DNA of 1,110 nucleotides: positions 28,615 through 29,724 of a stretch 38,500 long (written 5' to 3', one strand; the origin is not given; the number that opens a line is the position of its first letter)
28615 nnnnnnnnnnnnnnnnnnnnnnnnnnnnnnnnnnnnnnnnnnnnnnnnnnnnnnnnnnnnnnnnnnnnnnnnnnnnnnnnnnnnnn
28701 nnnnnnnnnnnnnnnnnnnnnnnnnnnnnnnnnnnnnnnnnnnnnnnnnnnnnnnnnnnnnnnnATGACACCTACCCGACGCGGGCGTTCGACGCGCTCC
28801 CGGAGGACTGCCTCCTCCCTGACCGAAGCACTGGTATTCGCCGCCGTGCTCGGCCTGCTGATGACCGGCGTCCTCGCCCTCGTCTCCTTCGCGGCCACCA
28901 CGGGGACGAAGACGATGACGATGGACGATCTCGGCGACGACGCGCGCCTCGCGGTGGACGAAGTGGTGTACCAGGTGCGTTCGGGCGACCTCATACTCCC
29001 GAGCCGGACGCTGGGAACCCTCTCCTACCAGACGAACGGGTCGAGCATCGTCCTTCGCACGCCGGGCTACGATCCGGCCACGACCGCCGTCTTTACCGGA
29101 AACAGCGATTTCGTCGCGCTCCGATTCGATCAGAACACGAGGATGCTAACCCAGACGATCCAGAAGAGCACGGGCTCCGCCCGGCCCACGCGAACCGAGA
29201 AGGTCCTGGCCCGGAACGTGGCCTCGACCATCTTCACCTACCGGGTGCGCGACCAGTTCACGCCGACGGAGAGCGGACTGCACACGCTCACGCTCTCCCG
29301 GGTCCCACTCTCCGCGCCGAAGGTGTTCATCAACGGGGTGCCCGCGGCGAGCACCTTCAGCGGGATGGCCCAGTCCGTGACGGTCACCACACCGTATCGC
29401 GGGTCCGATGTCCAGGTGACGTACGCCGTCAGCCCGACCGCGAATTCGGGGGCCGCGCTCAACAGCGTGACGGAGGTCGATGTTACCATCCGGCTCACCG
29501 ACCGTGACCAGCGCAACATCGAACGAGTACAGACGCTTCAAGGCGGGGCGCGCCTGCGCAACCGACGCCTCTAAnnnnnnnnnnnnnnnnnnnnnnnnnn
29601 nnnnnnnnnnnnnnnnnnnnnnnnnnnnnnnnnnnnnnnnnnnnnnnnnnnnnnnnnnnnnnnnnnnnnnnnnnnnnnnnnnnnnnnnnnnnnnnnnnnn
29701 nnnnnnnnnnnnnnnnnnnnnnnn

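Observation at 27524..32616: Two-component system split by a three-gene pseudopilin-like cassette (candidate signal-controlled pilus-tip module)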

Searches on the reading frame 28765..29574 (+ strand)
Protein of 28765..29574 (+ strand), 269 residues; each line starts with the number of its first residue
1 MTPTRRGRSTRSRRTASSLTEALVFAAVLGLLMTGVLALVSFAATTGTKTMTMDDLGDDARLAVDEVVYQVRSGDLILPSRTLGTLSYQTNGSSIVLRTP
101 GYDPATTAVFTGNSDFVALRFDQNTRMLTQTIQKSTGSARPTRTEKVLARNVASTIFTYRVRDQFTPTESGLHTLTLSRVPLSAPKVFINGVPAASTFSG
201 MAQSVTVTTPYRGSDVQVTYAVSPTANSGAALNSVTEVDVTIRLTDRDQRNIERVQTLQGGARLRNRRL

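Call 3: search_protein_families(library=pfam, proteins=[window:28765-29574:+], max_evalue=0.1)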
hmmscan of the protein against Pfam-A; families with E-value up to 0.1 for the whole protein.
window:28765-29574:+ (269 aa): 1 family
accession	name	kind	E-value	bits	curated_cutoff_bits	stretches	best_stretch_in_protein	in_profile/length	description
PF18887.5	MBG_3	-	0.0016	18.9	25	1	196-230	10-44/72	MBG domain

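Call 4: search_protein_families(library=ncbifam, proteins=[window:28765-29574:+], max_evalue=0.1)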
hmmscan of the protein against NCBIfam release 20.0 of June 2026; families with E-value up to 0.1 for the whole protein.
window:28765-29574:+ (269 aa): 2 families
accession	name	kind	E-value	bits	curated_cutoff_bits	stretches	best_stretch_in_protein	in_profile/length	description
NF005004.0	PRK06394.1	equivalog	0.027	14.4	146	1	105-153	38-86/149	50S ribosomal protein L13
NF047970.1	Leptolysin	equivalog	0.032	13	950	1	129-230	178-283/480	M43 family metalopeptidase leptolysin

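Call 22: search_solved_structures(query=A3, max_evalue=10)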
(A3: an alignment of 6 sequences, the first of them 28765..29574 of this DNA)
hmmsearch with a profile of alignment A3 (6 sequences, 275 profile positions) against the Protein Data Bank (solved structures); distinct sequences matched with E-value up to 10: 4.
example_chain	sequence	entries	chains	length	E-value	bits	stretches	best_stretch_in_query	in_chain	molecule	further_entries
5g23_A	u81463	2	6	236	0.15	14.6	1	18-64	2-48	TYPE-IV LIKE PILIN TTHA1219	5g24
3g3l_A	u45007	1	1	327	0.22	14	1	52-121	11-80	Putative uncharacterized membrane-associated protein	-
2i2o_A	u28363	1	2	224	0.4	13.1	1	120-183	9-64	eIF4G-like protein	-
4jhj_A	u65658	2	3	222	0.41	13.1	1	120-183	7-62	MIF4G domain-containing protein B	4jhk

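Call 25: find_homologous_proteins(query=A4, max_evalue=0.001)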
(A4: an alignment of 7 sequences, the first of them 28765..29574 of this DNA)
Query A4 (7 sequences) (269 aa, profile of the alignment): 11 proteins with E <= 0.001 among 8000 candidates.
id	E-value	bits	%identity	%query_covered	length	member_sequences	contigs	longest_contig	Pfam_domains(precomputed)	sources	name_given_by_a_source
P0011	9.1e-114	397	35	98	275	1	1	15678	-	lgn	-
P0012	1.0e-108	381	100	100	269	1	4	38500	-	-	-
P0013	2.8e-107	376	41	88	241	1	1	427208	-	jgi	jgi:hypothetical protein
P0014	3.0e-98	347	36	97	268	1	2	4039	-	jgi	jgi:prepilin-type N-terminal cleavage/methylation domain-containing protein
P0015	3.5e-81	291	43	98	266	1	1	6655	-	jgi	jgi:Tfp pilus assembly protein PilV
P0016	1.9e-78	282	46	93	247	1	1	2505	-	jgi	jgi:hypothetical protein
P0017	9.4e-72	260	42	94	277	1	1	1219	-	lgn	-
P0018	1.7e-71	259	43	77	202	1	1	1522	-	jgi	jgi:hypothetical protein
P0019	3.0e-68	248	38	93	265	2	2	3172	-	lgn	-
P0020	4.3e-57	212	34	96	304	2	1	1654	-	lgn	-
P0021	1.1e-52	197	83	53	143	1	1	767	-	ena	-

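Call 40: predict_structure(alignment_id=A5)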
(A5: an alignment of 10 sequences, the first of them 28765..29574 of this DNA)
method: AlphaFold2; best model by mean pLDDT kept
length: 269 residues; sequences in the alignment: 10
mean_pLDDT: 84.9   pTM: 0.73
mean pLDDT of the five models: 84.9, 83.9, 83.4, 83.3, 83.3
residues with pLDDT >= 90: 149; 70-90: 76; 50-70: 34; < 50: 10
segments of 3 or more residues with pLDDT < 50: 1-3, 7-9, 11-13
pLDDT, mean of each block of 10 residues (from residue 1): 48 55 76 73 69 80 92 92 94 94 65 87 96 89 94 95 93 94 95 95 94 94 86 91 88 89 75
secondary structure, 60 per line:
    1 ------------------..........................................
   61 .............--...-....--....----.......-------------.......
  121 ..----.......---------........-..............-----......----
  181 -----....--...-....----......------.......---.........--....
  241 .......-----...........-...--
elements in order: H19-73 E76-78 E80-83 E86-89 E94-100 E114-122 E127-133 E143-150 E152-165 E171-176 E186-189 E192-194 E196-199 E204-209 E216-222 H226-234 E237-247 E253-263

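Call 43: fold_search(model_id=the predicted structure, library=pdb)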
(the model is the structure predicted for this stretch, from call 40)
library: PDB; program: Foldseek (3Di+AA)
matches with E <= 10: 1227; with E <= 0.001: 6
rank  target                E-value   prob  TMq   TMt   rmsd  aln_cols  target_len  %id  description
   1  1r17_B                1.5e-04  0.91  0.20  0.18  21.7       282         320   11  Crystal Structure Analysis of S.epidermidis adhesin SdrG binding to Fibrinogen (adhesin-ligand complex) (released 2003-10-28)
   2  1r17_A                3.2e-04  0.87  0.20  0.17  21.9       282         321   11  Crystal Structure Analysis of S.epidermidis adhesin SdrG binding to Fibrinogen (adhesin-ligand complex) (released 2003-10-28)
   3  2ral_A                6.5e-04  0.80  0.19  0.17  21.7       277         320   12  Crystal Structure Analysis of double cysteine mutant of S.epidermidis adhesin SdrG: Evidence for the Dock,Lock and Lat (released 2007-11-06)
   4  2ral_B                8.1e-04  0.77  0.19  0.17  22.1       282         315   12  Crystal Structure Analysis of double cysteine mutant of S.epidermidis adhesin SdrG: Evidence for the Dock,Lock and Lat (released 2007-11-06)
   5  2vr3_A                8.1e-04  0.47  0.14  0.12  21.1       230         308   13  Structural and Biochemical Characterization of Fibrinogen binding to ClfA from Staphylocccus aureus (released 2009-05-19)
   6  9njy_A                9.0e-04  0.38  0.14  0.13  21.6       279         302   11  Terminal two domains of ClfA002 with bound Fab of AZD7745 (released 2025-07-30)
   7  5g23_A                1.1e-03  1.00  0.35  0.47  10.3       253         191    7  Type IV-like pilin TTHA1219 from Thermus thermophilus (released 2016-09-14)
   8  5g24_B                1.1e-03  1.00  0.34  0.45  14.0       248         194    8  Type IV-like pilin TTHA1219 from Thermus thermophilus (released 2016-09-14)
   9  5g24_A                1.5e-03  1.00  0.37  0.48   9.4       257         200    7  Type IV-like pilin TTHA1219 from Thermus thermophilus (released 2016-09-14)
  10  5g23_B                2.4e-03  1.00  0.36  0.49  10.8       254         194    7  Type IV-like pilin TTHA1219 from Thermus thermophilus (released 2016-09-14)
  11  5g23_D                2.8e-03  1.00  0.33  0.45   9.7       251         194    6  Type IV-like pilin TTHA1219 from Thermus thermophilus (released 2016-09-14)
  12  5jq6_A                2.8e-03  0.60  0.19  0.16  20.2       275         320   13  Crystal structure of ClfA in complex with the Fab fragment of Tefibazumab (released 2017-01-18)
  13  6qh6_M                2.8e-03  0.30  0.12  0.13  18.3       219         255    7  AP2 clathrin adaptor core with two cargo peptides in open+ conformation (released 2019-09-04)
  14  5g23_C                4.2e-03  1.00  0.35  0.48  10.8       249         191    8  Type IV-like pilin TTHA1219 from Thermus thermophilus (released 2016-09-14)
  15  5wtb_C                4.4e-03  0.33  0.16  0.14  21.0       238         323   11  Complex Structure of Staphylococcus aureus SdrE with human complement factor H (released 2017-07-19)
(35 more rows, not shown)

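Call 45: find_encoding_contigs(protein=P0013, flank=10000, max_places=2)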
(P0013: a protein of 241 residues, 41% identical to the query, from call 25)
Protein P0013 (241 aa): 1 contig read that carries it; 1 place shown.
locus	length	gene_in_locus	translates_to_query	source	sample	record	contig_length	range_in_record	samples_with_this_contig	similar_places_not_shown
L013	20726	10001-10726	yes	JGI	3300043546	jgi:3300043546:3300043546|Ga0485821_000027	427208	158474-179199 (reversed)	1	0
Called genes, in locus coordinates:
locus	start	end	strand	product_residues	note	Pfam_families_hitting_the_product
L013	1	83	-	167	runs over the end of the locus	PF00355:Rieske, PF13806:Rieske_2 (weak)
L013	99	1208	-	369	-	PF04909:Amidohydro_2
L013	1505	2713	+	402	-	PF00295:Glyco_hydro_28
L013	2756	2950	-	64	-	-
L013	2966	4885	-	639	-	PF02554:CstA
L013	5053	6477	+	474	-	PF13378:MR_MLE_C (weak)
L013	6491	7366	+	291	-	PF14100:DUF6807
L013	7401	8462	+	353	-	PF00561:Abhydrolase_1, PF12146:Hydrolase_4 (weak), PF12697:Abhydrolase_6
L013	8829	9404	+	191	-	PF04542:Sigma70_r2, PF04545:Sigma70_r4 (faint)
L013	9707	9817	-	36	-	-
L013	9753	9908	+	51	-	-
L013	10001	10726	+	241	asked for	-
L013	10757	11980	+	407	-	PF23981:DUF7305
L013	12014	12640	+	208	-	-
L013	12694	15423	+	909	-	PF00515:TPR_1 (faint), PF14938:SNAP (faint), PF07719:TPR_2 (faint), PF13181:TPR_8 (faint), PF13424:TPR_12, PF12770:CHAT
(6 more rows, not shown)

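Call 46: find_encoding_contigs(protein=P0015, flank=10000, max_places=2)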
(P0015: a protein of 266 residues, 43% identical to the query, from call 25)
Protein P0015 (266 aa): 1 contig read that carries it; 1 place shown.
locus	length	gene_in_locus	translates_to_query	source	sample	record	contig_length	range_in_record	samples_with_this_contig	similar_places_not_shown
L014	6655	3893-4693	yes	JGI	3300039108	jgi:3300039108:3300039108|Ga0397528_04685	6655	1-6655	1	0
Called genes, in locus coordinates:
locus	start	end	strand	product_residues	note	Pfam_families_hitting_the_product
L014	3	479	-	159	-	?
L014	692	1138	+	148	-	-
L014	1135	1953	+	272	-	-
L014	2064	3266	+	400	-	PF23981:DUF7305 (faint)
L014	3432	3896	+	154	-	-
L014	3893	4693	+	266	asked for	-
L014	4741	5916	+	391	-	PF23981:DUF7305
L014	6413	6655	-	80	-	?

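Call 94: search_protein_families(library=ncbifam, alignment_id=A9, max_evalue=0.01)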
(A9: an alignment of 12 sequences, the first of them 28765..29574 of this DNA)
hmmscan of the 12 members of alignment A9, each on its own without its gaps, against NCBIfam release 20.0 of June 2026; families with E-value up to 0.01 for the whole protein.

A. member 1, window:28765-29574:+ (269 aa): 0 families

B. families by the number of members that match (of 12 scanned): 6 families
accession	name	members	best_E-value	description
NF047828.1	T3SSXpsI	1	0.00046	type II secretion system protein XpsI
NF041013.1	T4P_ComGE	1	0.0023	competence type IV pilus minor pilin ComGE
TIGR02523.1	type_IV_pilV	1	0.0026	type IV pilus modification protein PilV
TIGR01707.1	gspI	1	0.0027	type II secretion system minor pseudopilin GspI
NF041014.1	pilin_ComGG_2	1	0.0029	competence type IV pilus minor pilin ComGG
TIGR01708.2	typeII_sec_gspH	1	0.003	type II secretion system minor pseudopilin GspH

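Call 95: search_protein_families(library=pfam, alignment_id=A9, max_evalue=0.01)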
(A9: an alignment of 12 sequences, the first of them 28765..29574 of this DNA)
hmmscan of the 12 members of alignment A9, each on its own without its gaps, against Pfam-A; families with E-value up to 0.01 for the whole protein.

A. member 1, window:28765-29574:+ (269 aa): 1 family
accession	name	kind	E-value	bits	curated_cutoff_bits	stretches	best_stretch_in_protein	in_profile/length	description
PF18887.5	MBG_3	-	0.0016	18.9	25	1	196-230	10-44/72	MBG domain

B. families by the number of members that match (of 12 scanned): 2 families
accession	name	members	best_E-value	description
PF07963.17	N_methyl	4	2.3e-05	Prokaryotic N-terminal methylation motif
PF18887.5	MBG_3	1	0.0016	MBG domain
